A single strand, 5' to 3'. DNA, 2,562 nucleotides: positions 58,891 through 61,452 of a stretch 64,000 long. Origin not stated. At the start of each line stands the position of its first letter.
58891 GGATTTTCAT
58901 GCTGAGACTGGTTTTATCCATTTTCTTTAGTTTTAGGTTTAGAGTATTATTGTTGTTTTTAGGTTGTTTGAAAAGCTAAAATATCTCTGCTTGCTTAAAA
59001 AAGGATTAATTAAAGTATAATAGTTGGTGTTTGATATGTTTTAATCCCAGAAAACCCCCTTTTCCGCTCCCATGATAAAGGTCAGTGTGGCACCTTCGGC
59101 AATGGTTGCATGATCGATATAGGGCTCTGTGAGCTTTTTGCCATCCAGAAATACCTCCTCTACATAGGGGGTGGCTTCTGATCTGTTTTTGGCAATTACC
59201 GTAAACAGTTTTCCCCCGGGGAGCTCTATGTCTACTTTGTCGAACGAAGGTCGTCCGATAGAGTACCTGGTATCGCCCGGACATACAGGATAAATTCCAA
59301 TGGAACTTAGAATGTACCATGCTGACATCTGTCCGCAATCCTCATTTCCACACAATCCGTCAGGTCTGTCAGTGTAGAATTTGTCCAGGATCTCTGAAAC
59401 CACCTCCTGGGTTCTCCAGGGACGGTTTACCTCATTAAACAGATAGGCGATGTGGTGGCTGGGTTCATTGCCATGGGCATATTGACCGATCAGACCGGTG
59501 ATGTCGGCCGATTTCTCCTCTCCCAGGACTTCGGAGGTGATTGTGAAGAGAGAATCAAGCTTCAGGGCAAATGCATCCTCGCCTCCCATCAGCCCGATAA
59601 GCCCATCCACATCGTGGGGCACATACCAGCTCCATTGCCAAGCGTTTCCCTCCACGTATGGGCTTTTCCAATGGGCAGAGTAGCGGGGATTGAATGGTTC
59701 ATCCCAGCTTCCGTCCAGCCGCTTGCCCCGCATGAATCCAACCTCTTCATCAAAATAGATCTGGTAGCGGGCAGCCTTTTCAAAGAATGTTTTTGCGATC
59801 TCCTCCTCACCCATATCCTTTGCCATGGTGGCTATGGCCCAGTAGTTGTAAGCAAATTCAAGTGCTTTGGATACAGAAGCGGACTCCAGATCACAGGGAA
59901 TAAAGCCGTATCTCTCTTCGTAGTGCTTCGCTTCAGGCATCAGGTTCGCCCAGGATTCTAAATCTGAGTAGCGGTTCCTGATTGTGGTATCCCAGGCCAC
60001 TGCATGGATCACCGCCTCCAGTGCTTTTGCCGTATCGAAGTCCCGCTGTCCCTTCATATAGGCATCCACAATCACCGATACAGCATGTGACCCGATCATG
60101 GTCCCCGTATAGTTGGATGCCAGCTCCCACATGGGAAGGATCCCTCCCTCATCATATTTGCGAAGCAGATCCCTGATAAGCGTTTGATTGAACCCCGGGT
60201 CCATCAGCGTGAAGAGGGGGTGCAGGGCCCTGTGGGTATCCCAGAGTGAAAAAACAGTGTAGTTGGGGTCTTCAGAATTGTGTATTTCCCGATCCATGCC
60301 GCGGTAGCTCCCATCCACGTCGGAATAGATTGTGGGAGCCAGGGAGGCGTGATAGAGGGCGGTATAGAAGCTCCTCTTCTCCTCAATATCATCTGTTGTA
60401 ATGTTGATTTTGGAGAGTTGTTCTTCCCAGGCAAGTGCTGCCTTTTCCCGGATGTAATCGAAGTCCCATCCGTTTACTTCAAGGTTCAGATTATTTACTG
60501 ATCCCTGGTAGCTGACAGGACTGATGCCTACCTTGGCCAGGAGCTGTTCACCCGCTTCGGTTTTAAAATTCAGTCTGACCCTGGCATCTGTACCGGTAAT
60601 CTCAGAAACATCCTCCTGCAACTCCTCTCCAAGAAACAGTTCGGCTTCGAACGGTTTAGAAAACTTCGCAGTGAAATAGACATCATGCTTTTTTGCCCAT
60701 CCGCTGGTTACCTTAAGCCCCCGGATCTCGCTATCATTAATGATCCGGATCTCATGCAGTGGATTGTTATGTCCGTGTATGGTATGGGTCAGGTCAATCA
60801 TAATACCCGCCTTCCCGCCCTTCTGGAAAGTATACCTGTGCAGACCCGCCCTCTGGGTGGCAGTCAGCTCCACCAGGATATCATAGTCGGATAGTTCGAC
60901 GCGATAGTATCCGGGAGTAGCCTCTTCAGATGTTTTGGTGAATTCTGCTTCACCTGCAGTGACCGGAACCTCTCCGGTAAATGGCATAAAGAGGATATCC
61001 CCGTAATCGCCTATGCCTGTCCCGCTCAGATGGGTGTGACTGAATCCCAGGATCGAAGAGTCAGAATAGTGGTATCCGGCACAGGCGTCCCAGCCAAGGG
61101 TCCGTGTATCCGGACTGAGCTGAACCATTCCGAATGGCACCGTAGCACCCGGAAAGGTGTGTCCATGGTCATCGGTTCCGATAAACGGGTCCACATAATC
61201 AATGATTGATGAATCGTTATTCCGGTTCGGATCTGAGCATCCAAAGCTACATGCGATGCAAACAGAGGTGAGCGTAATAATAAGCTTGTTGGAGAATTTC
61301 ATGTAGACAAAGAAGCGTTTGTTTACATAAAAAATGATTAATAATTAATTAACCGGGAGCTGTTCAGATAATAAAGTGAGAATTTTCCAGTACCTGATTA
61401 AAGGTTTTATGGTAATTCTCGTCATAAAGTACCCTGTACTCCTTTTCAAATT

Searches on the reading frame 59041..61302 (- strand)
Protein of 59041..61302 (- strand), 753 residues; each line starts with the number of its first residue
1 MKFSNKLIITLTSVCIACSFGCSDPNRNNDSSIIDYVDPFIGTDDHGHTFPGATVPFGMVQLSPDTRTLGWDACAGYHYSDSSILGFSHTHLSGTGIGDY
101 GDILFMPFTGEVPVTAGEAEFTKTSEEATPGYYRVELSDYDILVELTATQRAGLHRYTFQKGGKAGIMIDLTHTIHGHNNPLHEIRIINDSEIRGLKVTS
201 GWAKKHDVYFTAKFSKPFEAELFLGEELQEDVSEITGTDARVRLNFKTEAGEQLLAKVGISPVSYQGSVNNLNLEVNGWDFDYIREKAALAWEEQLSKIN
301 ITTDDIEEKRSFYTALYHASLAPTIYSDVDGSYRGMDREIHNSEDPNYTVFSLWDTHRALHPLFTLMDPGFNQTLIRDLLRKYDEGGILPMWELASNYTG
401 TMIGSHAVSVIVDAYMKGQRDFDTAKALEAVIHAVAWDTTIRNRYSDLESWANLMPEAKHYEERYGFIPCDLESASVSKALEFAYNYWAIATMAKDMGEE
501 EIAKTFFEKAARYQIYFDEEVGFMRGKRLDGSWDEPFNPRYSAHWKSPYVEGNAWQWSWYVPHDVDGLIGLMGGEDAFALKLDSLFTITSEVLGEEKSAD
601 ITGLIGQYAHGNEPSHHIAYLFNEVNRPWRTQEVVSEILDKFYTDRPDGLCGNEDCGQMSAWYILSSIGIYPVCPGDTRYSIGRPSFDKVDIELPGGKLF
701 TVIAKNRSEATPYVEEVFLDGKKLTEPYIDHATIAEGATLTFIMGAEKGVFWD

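Call 9: search_protein_families(library=pfam, proteins=[window:59041-61302:-], max_evalue=0.001)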
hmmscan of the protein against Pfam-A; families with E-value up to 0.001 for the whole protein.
window:59041-61302:- (753 aa): 2 families
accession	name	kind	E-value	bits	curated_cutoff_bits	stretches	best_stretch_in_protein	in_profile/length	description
PF07971.18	Glyco_hydro_92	-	1.5e-169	565.4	24.6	1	270-745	4-463/464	Glycosyl hydrolase family 92 catalytic domain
PF17678.7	Glyco_hydro_92N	-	1.6e-82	277.4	34.5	1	36-261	1-236/236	Glycosyl hydrolase family 92 N-terminal domain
